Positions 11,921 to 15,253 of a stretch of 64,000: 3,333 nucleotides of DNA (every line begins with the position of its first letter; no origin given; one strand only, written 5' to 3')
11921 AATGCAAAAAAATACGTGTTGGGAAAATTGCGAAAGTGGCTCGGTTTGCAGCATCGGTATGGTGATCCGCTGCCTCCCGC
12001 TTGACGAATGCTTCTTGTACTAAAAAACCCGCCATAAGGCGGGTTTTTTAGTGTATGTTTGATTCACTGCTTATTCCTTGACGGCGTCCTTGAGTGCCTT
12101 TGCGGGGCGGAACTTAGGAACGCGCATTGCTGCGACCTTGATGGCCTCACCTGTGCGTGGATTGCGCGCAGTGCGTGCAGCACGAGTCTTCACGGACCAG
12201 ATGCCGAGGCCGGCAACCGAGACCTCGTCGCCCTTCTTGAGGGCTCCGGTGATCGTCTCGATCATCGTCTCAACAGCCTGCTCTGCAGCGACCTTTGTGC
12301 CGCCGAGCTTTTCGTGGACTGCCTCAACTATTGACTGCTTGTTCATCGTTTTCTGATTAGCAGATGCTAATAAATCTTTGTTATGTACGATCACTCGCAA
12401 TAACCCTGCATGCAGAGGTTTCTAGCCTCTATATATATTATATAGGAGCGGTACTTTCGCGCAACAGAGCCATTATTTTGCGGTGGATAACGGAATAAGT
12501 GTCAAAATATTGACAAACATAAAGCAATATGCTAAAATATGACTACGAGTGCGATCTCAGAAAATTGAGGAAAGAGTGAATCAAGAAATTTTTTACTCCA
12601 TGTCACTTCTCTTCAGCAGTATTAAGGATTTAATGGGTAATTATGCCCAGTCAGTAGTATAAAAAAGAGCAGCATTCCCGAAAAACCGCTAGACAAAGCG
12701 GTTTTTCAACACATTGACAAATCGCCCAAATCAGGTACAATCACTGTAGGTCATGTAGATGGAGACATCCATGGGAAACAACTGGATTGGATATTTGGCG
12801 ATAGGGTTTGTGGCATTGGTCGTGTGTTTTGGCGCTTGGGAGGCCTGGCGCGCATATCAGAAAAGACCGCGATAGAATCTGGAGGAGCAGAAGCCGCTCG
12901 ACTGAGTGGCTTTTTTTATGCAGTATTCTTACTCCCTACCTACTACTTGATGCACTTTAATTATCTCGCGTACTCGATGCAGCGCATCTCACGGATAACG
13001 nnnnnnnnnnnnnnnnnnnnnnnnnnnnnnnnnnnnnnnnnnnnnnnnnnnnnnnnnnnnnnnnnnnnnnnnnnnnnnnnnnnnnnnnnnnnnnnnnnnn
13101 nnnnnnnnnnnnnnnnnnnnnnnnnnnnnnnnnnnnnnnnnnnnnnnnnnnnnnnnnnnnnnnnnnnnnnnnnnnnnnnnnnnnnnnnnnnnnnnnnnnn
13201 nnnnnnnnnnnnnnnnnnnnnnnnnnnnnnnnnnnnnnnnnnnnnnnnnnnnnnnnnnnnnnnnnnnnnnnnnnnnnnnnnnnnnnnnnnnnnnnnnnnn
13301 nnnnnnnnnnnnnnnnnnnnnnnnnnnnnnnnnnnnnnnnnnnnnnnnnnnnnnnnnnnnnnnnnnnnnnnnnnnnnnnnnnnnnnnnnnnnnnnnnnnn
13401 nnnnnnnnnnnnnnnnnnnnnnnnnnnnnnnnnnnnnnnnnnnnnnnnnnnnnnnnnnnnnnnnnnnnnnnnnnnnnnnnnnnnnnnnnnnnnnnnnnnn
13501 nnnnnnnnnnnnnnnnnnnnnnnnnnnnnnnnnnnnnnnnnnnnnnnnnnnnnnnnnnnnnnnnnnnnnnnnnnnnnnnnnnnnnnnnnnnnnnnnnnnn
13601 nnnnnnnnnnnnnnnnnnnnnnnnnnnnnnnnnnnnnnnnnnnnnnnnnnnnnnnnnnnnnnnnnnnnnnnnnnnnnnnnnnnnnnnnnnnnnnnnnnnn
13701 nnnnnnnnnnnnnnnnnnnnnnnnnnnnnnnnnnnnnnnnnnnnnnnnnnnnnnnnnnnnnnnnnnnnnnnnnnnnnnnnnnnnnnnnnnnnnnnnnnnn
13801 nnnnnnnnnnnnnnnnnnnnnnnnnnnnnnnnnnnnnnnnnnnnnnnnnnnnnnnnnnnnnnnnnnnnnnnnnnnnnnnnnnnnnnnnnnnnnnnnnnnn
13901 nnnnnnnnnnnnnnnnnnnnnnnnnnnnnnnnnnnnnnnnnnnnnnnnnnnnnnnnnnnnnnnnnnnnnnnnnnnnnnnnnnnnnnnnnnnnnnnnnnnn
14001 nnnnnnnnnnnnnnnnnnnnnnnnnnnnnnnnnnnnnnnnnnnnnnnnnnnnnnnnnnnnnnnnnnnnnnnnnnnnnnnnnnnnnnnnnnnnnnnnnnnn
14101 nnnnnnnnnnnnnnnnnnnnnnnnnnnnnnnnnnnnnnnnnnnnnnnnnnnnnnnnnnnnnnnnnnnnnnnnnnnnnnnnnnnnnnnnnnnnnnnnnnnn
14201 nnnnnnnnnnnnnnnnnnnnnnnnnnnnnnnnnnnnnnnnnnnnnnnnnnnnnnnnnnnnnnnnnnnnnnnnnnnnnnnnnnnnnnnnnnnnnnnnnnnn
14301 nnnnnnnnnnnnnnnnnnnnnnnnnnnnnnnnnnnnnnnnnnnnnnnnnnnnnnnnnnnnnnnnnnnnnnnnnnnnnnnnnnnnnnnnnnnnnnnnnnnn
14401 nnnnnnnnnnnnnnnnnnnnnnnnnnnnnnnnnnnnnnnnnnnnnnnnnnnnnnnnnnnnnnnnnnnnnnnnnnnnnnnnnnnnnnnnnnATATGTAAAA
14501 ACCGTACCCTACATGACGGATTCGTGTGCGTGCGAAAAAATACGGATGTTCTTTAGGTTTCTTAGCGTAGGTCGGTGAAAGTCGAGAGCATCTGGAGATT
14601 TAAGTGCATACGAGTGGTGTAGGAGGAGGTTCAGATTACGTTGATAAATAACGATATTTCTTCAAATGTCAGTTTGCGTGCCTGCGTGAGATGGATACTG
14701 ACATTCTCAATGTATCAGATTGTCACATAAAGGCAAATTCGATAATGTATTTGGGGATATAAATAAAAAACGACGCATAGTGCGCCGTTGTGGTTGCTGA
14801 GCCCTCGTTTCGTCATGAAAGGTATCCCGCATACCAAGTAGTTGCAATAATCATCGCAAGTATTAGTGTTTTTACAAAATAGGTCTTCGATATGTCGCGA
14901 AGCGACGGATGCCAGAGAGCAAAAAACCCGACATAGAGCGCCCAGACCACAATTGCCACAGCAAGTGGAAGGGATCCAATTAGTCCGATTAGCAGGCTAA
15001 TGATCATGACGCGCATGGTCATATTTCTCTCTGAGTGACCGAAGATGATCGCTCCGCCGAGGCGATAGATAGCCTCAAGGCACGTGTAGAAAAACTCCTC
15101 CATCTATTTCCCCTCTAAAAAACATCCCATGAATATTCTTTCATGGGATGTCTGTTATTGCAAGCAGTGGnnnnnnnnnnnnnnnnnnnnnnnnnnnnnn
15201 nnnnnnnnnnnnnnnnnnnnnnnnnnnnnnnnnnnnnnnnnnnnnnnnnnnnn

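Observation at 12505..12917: Two consensus promoters, a roughly 160-nt terminator-bounded transcript and an unannotated 34-aa membrane ORF between hup and rny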

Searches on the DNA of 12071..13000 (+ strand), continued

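Call 69: search_with_rna_model(model_id=R1, sources=[window, L003, L004, L090, L093, L087, L097, L102], max_evalue=0.000001, make_alignment=true)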
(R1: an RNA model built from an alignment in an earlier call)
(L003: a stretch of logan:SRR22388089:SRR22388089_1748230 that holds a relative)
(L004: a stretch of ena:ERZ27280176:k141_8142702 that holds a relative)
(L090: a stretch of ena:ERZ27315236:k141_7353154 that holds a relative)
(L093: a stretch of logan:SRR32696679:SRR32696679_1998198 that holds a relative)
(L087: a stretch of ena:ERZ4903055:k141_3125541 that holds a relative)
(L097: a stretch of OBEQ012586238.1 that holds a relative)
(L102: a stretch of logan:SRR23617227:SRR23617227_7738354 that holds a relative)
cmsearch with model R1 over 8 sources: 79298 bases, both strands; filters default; matches with E-value up to 0.000001: 8.
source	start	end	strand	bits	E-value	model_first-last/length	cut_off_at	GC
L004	240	376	-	148.7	3.9e-36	1-136/136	no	0.39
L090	297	431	-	148.5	4.4e-36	1-136/136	no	0.35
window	12545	12679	+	134.5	1.8e-32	1-136/136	no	0.37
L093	953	1086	-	132.7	5.1e-32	1-136/136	no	0.39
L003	93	229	-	121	5.5e-29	1-136/136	no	0.42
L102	30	151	+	86.7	4.3e-20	9-128/136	no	0.37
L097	737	862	-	56.6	2.6e-12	1-136/136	no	0.44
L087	960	1087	-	44.2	4.1e-09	1-136/136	no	0.47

Alignment A10: 8 matches aligned to the model, 171 columns, each read 5' to 3' on its own strand. Consensus structure (alignment columns), stored with it:
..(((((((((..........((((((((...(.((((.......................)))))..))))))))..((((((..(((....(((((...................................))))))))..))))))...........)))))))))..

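Call 72: search_rna_families(sources=[L003, L004, L090, L093, L087, L102], threshold=evalue, max_evalue=10)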
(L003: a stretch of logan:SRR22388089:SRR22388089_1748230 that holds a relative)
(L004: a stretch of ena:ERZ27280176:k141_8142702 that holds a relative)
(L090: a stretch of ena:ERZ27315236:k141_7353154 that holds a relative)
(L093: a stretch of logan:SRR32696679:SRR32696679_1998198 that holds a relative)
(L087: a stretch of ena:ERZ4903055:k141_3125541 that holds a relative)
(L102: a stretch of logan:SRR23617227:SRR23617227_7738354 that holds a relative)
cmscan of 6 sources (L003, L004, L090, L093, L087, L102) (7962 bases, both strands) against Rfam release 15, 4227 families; matches with E-value up to 10: 21.
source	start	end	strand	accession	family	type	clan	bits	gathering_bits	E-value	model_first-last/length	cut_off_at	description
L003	699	758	+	RF02064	STnc370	Gene; sRNA;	-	27.6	54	2.2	1-71/71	no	Enterobacterial sRNA STnc370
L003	700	758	+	RF00506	Thr_leader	Cis-reg; leader;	-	23.2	55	0.68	1-118/118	no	Threonine operon leader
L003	719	753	+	RF02083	OrzO-P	Gene; antitoxin;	-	22.9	60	3.6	41-76/76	no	OrzO-P RNA antitoxin family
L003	721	773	-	RF00506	Thr_leader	Cis-reg; leader;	-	22.8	55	0.84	1-118/118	no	Threonine operon leader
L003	725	843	-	RF02144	rsmX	Gene;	CL00106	22.6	56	0.6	1-114/114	no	rsmX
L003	702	772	-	RF04146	mir-4742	Gene; miRNA;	-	22.5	85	1.9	1-85/85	no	mir-4742 microRNA precursor family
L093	680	748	-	RF02372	PyrC_leader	Cis-reg; leader;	-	21.7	50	9.3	1-50/50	no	PyrC leader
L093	336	387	-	RF00512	Leu_leader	Cis-reg; leader;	-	21.1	50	0.89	1-148/148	no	Leucine operon leader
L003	722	818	-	RF00513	Trp_leader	Cis-reg; leader;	-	20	41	2.4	1-100/100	no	Tryptophan operon leader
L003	725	838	-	RF01394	isrK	Gene; sRNA;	-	19.9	50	0.71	1-77/77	no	isrK Hfq binding RNA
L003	62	149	-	RF00106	RNAI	Gene; antisense;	-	19.6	47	4.3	1-102/102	no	RNAI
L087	1378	1434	-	RF01722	Pyrobac-1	Gene; sRNA;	-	19.6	40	7.6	1-60/60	no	Pyrobac-1 RNA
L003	727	791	-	RF00624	P9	Gene;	-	19.5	43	1.4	1-74/74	no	Pseudomonas sRNA P9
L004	209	293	-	RF00513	Trp_leader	Cis-reg; leader;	-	19.3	41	3.7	1-100/100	no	Tryptophan operon leader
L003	722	766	-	RF00106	RNAI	Gene; antisense;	-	18.8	47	6.6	1-102/102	no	RNAI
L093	334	446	-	RF02356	BjrC1505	Gene; sRNA;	-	18.5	50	6.1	1-140/140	no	Alphaproteobacterial sRNA BjrC1505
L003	682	755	+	RF00513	Trp_leader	Cis-reg; leader;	-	18.2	41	7.4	1-100/100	no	Tryptophan operon leader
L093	334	393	-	RF02278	Betaproteobacteria_toxic_sRNA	Gene; sRNA;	-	18.1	50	6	1-64/64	no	Betaproteobacteria toxic small RNA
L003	707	752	+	RF01394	isrK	Gene; sRNA;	-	16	50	7.4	1-77/77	no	isrK Hfq binding RNA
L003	728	750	+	RF00372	sroH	Gene; sRNA;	-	15.9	80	2.2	139-161/161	no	sroH RNA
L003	727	749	-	RF00372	sroH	Gene; sRNA;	-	15.4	80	3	139-161/161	no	sroH RNA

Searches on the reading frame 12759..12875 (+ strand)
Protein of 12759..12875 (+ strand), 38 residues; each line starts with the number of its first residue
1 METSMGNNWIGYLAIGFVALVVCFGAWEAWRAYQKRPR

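Call 11: find_encoding_contigs(protein=window:12771-12875:+, flank=6000, max_places=10)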
Protein window:12771-12875:+ (34 aa): no gene with exactly this product is on record in the collection.

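Call 12: find_encoding_contigs(protein=window:12759-12875:+, flank=6000, max_places=10)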
Protein window:12759-12875:+ (38 aa): no gene with exactly this product is on record in the collection.
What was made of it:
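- Tried and rejected: The 34-aa and 38-aa sequences are not on record as called genes (calls 11, 12).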

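Call 56: search_protein_families(library=pfam, proteins=[window:12771-12872:+], max_evalue=1)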
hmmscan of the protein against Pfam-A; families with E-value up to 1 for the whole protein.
seq(34 aa): 2 families
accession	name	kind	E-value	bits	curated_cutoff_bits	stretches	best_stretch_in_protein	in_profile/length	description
PF09976.15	TPR_21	-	0.11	12.7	25.5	1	5-32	7-34/193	Tetratricopeptide repeat-like domain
PF14155.11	DUF4307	-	0.19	12.1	27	1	9-31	5-27/111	Domain of unknown function (DUF4307)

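Call 57: search_protein_families(library=ncbifam, proteins=[window:12771-12872:+], max_evalue=1)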
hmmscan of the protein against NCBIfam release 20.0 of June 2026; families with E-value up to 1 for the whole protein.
seq(34 aa): 1 family
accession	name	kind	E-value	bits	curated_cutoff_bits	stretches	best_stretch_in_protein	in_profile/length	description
NF033634.1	SLATT_1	domain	0.034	14.1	41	1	4-32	52-80/132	SLATT domain-containing protein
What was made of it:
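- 12771..12875 (+): 34-aa single-pass membrane peptide gene encoding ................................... No Pfam or NCBIfam family matches (calls 56, 57).
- No toxin family matched in Pfam or NCBIfam (calls 56, 57).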

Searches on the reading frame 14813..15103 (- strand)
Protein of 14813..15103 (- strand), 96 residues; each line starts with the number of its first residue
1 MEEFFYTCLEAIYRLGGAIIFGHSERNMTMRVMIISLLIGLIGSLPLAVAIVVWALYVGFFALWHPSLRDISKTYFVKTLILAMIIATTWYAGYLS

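Call 56: search_protein_families(library=pfam, proteins=[window:14813-15103:-], max_evalue=1)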
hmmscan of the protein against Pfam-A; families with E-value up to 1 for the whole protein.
window:14813-15103:- (96 aa): 1 family
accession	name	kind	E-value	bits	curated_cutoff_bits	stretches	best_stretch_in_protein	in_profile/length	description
PF18893.5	DUF5652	-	0.059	13.5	23.4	1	44-82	12-49/71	Family of unknown function (DUF5652)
